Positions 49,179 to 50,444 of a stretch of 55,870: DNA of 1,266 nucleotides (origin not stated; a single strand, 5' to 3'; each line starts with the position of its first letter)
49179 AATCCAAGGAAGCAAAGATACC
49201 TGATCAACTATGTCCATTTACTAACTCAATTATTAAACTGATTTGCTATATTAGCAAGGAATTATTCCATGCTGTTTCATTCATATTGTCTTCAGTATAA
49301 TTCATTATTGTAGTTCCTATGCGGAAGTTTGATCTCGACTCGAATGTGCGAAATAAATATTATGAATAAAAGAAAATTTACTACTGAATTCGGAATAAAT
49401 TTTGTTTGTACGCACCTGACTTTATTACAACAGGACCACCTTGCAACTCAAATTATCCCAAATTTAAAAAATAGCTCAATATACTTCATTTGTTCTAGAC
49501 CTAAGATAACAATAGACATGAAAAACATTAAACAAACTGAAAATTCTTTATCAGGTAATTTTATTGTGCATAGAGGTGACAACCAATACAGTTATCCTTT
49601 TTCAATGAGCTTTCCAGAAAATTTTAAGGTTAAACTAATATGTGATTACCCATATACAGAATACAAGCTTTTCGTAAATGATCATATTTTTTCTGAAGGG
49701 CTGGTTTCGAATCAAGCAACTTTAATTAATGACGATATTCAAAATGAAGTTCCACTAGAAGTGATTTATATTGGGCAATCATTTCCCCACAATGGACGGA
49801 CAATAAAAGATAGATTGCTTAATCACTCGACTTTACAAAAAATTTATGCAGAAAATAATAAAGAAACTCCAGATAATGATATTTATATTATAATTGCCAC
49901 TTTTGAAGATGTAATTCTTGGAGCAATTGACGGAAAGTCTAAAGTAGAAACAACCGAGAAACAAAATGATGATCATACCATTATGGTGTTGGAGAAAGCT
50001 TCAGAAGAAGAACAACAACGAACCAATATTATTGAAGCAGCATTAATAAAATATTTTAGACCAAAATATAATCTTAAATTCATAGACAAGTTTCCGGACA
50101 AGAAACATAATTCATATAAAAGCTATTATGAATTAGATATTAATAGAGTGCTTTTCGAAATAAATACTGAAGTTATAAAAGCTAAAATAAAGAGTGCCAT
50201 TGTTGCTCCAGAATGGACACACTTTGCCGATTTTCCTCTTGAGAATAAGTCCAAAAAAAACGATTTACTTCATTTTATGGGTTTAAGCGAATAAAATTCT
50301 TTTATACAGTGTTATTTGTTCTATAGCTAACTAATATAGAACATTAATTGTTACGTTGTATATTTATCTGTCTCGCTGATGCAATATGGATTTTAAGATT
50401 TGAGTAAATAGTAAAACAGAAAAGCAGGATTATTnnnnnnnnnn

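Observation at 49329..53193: GIY-YIG-like nuclease followed by a membrane-anchored (TM2 domain) UvrD helicase and a small membrane protein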

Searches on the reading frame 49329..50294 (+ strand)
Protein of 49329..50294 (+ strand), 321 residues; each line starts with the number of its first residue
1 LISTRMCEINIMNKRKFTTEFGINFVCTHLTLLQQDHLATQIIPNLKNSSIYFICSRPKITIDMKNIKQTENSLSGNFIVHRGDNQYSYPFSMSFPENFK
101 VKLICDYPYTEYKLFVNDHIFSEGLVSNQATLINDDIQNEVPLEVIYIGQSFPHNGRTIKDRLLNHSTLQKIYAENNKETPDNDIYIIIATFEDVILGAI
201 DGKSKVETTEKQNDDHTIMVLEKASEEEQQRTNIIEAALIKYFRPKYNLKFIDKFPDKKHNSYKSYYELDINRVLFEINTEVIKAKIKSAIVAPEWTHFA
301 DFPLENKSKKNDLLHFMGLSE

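Call 3: search_protein_families(library=pfam, proteins=[window:49329-50294:+], max_evalue=0.01)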
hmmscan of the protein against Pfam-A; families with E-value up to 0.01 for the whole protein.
window:49329-50294:+ (321 aa): 0 families

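Call 4: search_protein_families(library=padloc, proteins=[window:49329-50294:+], max_evalue=0.01)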
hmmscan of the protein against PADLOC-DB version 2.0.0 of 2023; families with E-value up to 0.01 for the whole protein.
window:49329-50294:+ (321 aa): 0 families

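Call 15: search_protein_families(library=ncbifam, proteins=[window:49329-50294:+], max_evalue=0.001)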
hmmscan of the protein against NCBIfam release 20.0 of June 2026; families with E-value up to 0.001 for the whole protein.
window:49329-50294:+ (321 aa): 0 families

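Call 18: find_homologous_proteins(query=window:49329-50294:+, max_evalue=0.001)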
Query window:49329-50294:+ (321 aa): 158 proteins with E <= 0.001 among 965 candidates; the best 120 are listed.
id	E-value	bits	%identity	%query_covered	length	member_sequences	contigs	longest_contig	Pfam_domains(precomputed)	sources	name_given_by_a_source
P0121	6.0e-204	694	100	97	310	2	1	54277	-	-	-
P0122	4.6e-171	586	81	98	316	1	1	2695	-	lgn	-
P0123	2.1e-59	220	39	95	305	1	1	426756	-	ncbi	-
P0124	3.8e-58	215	38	95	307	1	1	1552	-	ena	-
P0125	2.0e-57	213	38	95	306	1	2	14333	-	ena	-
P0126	1.4e-55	207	39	93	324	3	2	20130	-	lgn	-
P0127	3.0e-55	206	38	91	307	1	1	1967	-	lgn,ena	-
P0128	5.6e-55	205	38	93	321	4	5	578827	-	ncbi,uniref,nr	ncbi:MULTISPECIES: hypothetical protein [Pectobacterium]|uniref:hypothetical protein n=1 Tax=Pectoba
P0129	6.4e-55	205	37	95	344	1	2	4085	-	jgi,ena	-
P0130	2.7e-54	203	39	94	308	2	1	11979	-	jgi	-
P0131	5.9e-54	202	37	95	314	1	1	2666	-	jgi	jgi:hypothetical protein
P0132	2.9e-53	199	35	96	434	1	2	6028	-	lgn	-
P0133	6.9e-53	198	39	93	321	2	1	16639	-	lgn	-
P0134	9.6e-52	194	37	93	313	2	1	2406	-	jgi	jgi:hypothetical protein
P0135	1.8e-51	193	36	94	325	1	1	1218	-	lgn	-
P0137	2.7e-51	193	38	97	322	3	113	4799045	-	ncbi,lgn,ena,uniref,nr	ncbi:hypothetical protein [Salmonella enterica]|uniref:Uncharacterized protein n=2 Tax=Salmonella en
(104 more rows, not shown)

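Call 22: find_encoding_contigs(protein=P0137, flank=8000, max_places=4)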
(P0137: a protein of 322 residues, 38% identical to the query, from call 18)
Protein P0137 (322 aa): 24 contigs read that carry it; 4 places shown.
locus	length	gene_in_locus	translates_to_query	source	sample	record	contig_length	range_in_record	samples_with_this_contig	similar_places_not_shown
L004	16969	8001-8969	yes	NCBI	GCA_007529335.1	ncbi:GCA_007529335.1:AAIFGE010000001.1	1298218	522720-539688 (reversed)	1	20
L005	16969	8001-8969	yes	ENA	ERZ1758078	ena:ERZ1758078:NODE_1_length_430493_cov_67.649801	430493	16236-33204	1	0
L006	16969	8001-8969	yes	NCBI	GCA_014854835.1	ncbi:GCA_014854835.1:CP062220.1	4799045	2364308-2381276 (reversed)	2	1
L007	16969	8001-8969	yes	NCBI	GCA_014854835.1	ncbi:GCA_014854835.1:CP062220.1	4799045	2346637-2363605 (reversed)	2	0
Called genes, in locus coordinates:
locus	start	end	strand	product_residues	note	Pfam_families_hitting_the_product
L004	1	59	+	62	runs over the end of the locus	PF01724:DUF29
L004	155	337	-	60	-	-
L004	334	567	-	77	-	-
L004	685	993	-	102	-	-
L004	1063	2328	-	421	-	PF21305:type_II_gspD_N0, PF03958:Secretin_N, PF00263:Secretin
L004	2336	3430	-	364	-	PF05707:Zot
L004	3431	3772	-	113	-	PF17537:DUF5455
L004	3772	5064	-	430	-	-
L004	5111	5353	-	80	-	PF19199:Phage_coatGP8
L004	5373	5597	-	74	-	-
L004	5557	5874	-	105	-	PF17426:Putative_G5P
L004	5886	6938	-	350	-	PF05144:Phage_CRI, PF05155:G2P_X_C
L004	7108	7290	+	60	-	-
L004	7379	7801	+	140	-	-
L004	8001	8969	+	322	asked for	-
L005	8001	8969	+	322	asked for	-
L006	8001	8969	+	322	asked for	-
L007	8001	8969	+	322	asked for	-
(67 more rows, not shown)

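Call 27: predict_structure(alignment_id=A1)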
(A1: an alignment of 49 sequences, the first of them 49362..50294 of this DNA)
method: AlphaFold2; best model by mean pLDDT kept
length: 310 residues; sequences in the alignment: 49
mean_pLDDT: 88.9   pTM: 0.88
mean pLDDT of the five models: 88.9, 88.2, 86.5, 86.4, 86.0
residues with pLDDT >= 90: 195; 70-90: 92; 50-70: 21; < 50: 2
segments of 3 or more residues with pLDDT < 50: none
pLDDT, mean of each block of 10 residues (from residue 1): 78 96 92 90 97 95 96 96 91 95 95 94 93 96 81 89 92 96 89 81 88 80 93 92 58 72 96 96 97 86 63
secondary structure, 60 per line:
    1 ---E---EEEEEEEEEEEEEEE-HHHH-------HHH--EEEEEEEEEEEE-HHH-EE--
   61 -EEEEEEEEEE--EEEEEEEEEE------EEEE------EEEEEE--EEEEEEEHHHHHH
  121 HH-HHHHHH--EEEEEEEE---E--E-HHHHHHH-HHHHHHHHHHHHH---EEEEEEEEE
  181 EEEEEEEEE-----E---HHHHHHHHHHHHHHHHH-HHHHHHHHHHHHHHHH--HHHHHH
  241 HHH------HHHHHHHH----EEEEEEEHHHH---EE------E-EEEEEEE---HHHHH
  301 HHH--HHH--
elements in order: E8-22 H24-27 E40-51 E62-71 E74-83 E90-93 E100-105 E108-114 H115-122 H124-129 E132-139 H148-154 H156-168 E172-189 H199-215 H217-232 H235-243 H250-257 E262-268 H269-272 E286-292 H296-303

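Call 31: fold_search(model_id=the predicted structure, library=pdb)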
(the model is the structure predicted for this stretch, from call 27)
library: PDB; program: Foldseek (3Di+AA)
matches with E <= 10: 1213; with E <= 0.001: 0
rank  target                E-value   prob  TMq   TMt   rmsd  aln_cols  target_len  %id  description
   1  3zq3_A                3.1e-03  0.15  0.08  0.14  22.3       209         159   11  Crystal Structure of Rat Odorant Binding Protein 3 (OBP3) (released 2014-03-12)
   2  1jv4                  2.3e-02  0.18  0.11  0.19  18.6       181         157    9  Crystal structure of recombinant major mouse urinary protein (rmup) at 1.75 A resolution (released 2001-12-05)
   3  8h11_C                2.3e-02  0.16  0.13  0.06  19.2       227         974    9  Structure of SARS-CoV-1 Spike Protein with Engineered x1 Disulfide (S370C and D967C), Closed Conformation (released 2022-11-09)
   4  7b28_G                2.8e-02  0.16  0.11  0.19  17.0       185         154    9  Complement inhibitor CirpA3 from Rhipicephalus pulchellus (released 2021-12-08)
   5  2r49                  3.3e-02  0.44  0.15  0.19  18.6       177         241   10  Mutational and Structural Studies of E85I Reveal the Flexible Loops of Fibrobacter succinogenes 1,3-1,4-beta-D-Glucanase (released 2008-09-02)
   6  3kq0                  3.6e-02  0.13  0.11  0.18  22.9       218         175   10  Crystal structure of human alpha1-acid glycoprotein (released 2010-02-02)
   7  2w68_B                3.6e-02  0.10  0.09  0.13  20.5       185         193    6  ENHANCING THE RECEPTOR AFFINITY OF THE SIALIC ACID-BINDING DOMAIN OF VIBRIO CHOLERAE SIALIDASE THROUGH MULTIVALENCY (released 2008-12-30)
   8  1yp6                  3.8e-02  0.08  0.08  0.14  18.9       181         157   10  Van der Waals Interactions Dominate Hydrophobic Association in a Protein Binding Site Occluded From Solvent Water (released 2005-08-30)
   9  8h16_C                5.4e-02  0.12  0.14  0.06  19.5       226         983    9  Structure of SARS-CoV-1 Spike Protein (S/native) at pH 5.5, Open Conformation (released 2022-11-09)
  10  3h0o                  5.7e-02  0.16  0.15  0.18  21.0       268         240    8  The importance of CH-Pi stacking interactions between carbohydrate and aromatic residues in truncated Fibrobacter succin (released 2010-04-21)
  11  7b26_C                5.7e-02  0.12  0.11  0.19  17.4       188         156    9  CirpA1 in complex with pseudo-monomeric Properdin lacking TSR2-3 (released 2021-12-08)
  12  4wfv                  6.5e-02  0.15  0.11  0.20  22.9       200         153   10  Bovine allergen Bos d 2 in the monoclinic space group C2. (released 2015-09-16)
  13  2r73_B                6.5e-02  0.14  0.11  0.19  23.6       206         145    7  Crystal Structure of the Possum Milk Whey Lipocalin Trichosurin at pH 8.2 (released 2007-11-20)
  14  1mup                  6.5e-02  0.12  0.11  0.19  18.6       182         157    9  PHEROMONE BINDING TO TWO RODENT URINARY PROTEINS REVEALED BY X-RAY CRYSTALLOGRAPHY (released 1994-01-31)
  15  2w68_A                6.5e-02  0.10  0.09  0.13  20.2       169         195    6  ENHANCING THE RECEPTOR AFFINITY OF THE SIALIC ACID-BINDING DOMAIN OF VIBRIO CHOLERAE SIALIDASE THROUGH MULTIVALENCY (released 2008-12-30)
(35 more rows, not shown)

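Call 32: search_solved_structures(query=A1, max_evalue=10, show_alignments=3)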
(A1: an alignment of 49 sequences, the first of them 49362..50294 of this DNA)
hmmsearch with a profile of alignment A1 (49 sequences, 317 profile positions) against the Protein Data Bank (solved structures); distinct sequences matched with E-value up to 10: 7.
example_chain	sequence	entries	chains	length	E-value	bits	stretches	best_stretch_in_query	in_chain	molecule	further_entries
1yd4_A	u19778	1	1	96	0.19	14.3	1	224-250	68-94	UvrABC system protein C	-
8i2e_B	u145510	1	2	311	0.19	14.3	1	110-155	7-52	Probable peptidoglycan endopeptidase LytE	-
1ycz_A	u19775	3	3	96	0.21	14.2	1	224-250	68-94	UvrABC system protein C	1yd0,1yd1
1yd2_A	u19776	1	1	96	0.22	14.1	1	224-250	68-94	UvrABC system protein C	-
1yd3_A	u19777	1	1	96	0.22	14.1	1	224-250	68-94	UvrABC system protein C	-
3nic_A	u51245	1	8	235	1.4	11.5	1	225-245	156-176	Eco29kIR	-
2e5k_A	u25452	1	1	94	2.7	10.5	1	147-180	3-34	Suppressor of T-cell receptor signaling 1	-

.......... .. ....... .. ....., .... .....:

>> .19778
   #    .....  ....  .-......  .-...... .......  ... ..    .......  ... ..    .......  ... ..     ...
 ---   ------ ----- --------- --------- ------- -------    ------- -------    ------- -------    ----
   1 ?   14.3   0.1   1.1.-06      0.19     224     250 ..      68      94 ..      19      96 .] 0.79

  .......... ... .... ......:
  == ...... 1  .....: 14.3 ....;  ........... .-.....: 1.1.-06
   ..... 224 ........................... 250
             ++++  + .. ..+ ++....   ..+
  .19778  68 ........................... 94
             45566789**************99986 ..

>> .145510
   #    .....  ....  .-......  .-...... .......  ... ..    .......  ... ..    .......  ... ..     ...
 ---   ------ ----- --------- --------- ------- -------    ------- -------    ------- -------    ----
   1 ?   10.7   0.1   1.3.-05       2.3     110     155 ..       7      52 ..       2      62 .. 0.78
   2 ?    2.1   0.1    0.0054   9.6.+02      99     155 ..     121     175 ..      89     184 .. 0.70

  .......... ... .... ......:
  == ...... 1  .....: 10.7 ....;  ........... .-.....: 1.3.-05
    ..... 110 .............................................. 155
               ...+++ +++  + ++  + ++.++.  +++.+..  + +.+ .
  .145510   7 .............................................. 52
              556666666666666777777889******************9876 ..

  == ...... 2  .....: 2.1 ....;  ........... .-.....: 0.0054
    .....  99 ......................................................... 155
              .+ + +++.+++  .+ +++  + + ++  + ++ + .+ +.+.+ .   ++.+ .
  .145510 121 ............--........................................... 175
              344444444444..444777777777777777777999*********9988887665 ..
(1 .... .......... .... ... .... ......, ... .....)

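Call 33: search_protein_families(library=pfam, alignment_id=A1, max_evalue=10)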
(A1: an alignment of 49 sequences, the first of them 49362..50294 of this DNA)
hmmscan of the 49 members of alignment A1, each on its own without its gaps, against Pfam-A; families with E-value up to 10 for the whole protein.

A. member 1, window:49362-50294:+ (310 aa): 1 family
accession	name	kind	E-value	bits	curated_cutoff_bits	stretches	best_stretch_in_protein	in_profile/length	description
PF07689.18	KaiB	-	0.099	12.8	27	1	102-160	1-57/82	KaiB domain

B. families by the number of members that match (of 49 scanned): 26 families (the first 25 are shown)
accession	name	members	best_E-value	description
PF09517.16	RE_Eco29kI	10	0.0092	Eco29kI restriction endonuclease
PF20815.3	GIY_YIG_2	4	0.0032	GIY-YIG catalytic domain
PF15628.11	RRM_DME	1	0.0015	RRM in Demeter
PF22096.1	TagH_C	1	0.0082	Teichoic acid transporter subunit TagH C-terminal domain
PF21443.2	G3P_pilus-bind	1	0.014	G3P, pilus binding domain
PF03785.20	Peptidase_C25_C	1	0.02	Peptidase family C25, C terminal ig-like domain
PF05159.20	Capsule_synth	1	0.033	Capsule polysaccharide biosynthesis protein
PF16133.10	DUF4844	1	0.048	Domain of unknown function (DUF4844)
PF02223.23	Thymidylate_kin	1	0.054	Thymidylate kinase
PF03371.20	PRP38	1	0.056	PRP38 family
PF06406.17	StbA_N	1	0.064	Plasmid segregation protein ParM, N-terminal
PF22252.2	PNGase_F-II_N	1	0.066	N-glycanase peptide, N-terminal domain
PF22476.1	Ago_N_3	1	0.089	Argonaute, N-terminal domain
PF07689.18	KaiB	1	0.099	KaiB domain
PF21029.3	RMC1_N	1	0.11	Regulator of MON1-CCZ1 complex, N-terminal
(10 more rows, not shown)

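Call 59: search_protein_families(library=phrogs, proteins=[window:49362-50294:+], max_evalue=0.001)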
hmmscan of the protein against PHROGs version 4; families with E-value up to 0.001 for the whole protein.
window:49362-50294:+ (310 aa): 1 family
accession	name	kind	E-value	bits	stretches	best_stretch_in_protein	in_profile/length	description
phrog_15714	-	unknown function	4.5e-29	102.6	1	34-289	20-281/308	-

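Call 62: search_dna_similar(query=window:49362-50294:+, collection=phages, mode=protein, max_evalue=0.001, max_rows=15)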
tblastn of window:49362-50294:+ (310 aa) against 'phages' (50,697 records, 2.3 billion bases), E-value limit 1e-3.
No match.

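Call 65: fold_search(model_id=the predicted structure, library=viral)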
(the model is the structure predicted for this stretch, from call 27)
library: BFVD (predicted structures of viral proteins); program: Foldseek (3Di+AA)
matches with E <= 10: 1325; with E <= 0.001: 1
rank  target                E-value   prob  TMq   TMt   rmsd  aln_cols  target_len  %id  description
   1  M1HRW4                4.7e-04  0.72  0.14  0.22  16.6       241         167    7  (no name in the UniProt tables at hand)
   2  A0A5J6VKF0            1.1e-02  0.54  0.12  0.23  14.0       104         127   18  Uncharacterized protein [Megaviridae environmental sample]
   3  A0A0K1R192            1.2e-02  0.11  0.09  0.11  20.3       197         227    9  Nuclear protein UL4 [Testudinid alphaherpesvirus 3]
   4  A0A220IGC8            1.3e-02  0.20  0.10  0.11  20.5       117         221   11  (no name in the UniProt tables at hand)
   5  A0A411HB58            1.7e-02  0.18  0.14  0.10  21.1       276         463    9  Uncharacterized protein [Homarus gammarus nudivirus]
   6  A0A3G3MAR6            1.9e-02  0.41  0.14  0.10  18.8       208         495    9  Minor tail protein [Gordonia phage Octobien14]
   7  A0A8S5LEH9            1.9e-02  0.08  0.11  0.10  26.4       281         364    8  Uncharacterized protein [Myoviridae sp. ctBDS4]
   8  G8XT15                1.9e-02  0.06  0.09  0.10  30.1       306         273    6  Membrane glycoprotein UL119 [Saimiriine betaherpesvirus 4]
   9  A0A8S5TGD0            2.6e-02  0.13  0.13  0.05  24.2       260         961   11  Ran-binding protein 10 SANDWICH, TRANSPORT PROTEIN, RAN-BINDING [Myoviridae sp. ctIty1]
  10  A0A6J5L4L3            2.9e-02  0.09  0.08  0.05  14.4       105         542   12  Pectate lyase superfamily protein [uncultured Caudovirales phage]
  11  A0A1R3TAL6            3.3e-02  0.06  0.09  0.11  21.5       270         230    9  Nuclear protein UL4 [Spheniscid alphaherpesvirus 1]
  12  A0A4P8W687            3.3e-02  0.04  0.09  0.12  24.7       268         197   12  (no name in the UniProt tables at hand)
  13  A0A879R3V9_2          3.5e-02  0.15  0.08  0.04  17.2       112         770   13  Uncharacterized protein [Synechococcus phage S-SRM01]
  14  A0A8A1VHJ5            3.7e-02  0.11  0.11  0.19  22.2       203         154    7  (no name in the UniProt tables at hand)
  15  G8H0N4                3.7e-02  0.04  0.09  0.09  23.0       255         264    7  Protein UL112 [macacine betaherpesvirus 8]
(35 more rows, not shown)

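Call 85: search_dna_similar(query=window:49362-50294:+, collection=plasmids, mode=protein, max_evalue=0.00001, max_rows=12)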
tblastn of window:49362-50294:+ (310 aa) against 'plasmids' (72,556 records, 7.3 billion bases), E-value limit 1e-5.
Records with a match: 39; places in all: 39; records where one place covers at least 80% of the query: 5.
Best place of each record, by identity: <60% 39.
By first word of the organism name: Priestia 26; Bacillus 4; Rhizobium 3; Proteus 1; Acinetobacter 1; Rhodococcus 1; Agrobacterium 1; Staphylococcus 1; Sinorhizobium 1.
By predicted mobility (MOB-suite, as given by PLSDB): non-mobilizable 30; conjugative 5; mobilizable 4.
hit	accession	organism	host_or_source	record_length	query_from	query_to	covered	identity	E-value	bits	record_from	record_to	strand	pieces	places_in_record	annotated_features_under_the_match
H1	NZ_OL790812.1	Proteus mirabilis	-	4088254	5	308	98%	28.3%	2e-13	78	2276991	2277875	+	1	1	none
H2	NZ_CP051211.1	Acinetobacter sp. NEB149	cell culture,R.J.Roberts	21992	2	305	98%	25.5%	4e-23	106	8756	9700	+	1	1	hypothetical protein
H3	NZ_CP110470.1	Rhodococcus opacus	cell culture,Soil contaminated by oil ...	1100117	4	291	93%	26.2%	2e-27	119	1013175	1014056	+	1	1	record has no annotation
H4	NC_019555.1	Agrobacterium radiobacter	-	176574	27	296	87%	24.0%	2e-13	78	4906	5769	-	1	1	hypothetical protein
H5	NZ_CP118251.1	Rhizobium rhizogenes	apple,cell culture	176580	27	296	87%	24.0%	2e-13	78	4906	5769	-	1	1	hypothetical protein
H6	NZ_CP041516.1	Priestia aryabhattai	cell culture,soil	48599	5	246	78%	26.8%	5e-12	74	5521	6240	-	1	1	hypothetical protein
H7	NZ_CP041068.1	Priestia megaterium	cell culture,soil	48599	5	246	78%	26.8%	6e-12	74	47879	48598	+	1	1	none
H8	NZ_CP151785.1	Priestia megaterium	whole organism,soil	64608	5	245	78%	26.5%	5e-11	71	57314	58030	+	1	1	hypothetical protein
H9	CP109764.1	Priestia megaterium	potato,mixed culture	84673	5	245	78%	26.5%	5e-11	71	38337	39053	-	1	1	hypothetical protein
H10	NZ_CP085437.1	Priestia megaterium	single cell,soil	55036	5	245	78%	25.9%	3e-9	66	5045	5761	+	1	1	hypothetical protein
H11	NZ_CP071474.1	Priestia megaterium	whole organism,Hypersaline environment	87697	6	245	77%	25.9%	6e-10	67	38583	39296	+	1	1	hypothetical protein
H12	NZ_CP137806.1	Priestia megaterium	Bacillus megaterium assembly,Arshan ...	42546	5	245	78%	25.8%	5e-11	71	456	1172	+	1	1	hypothetical protein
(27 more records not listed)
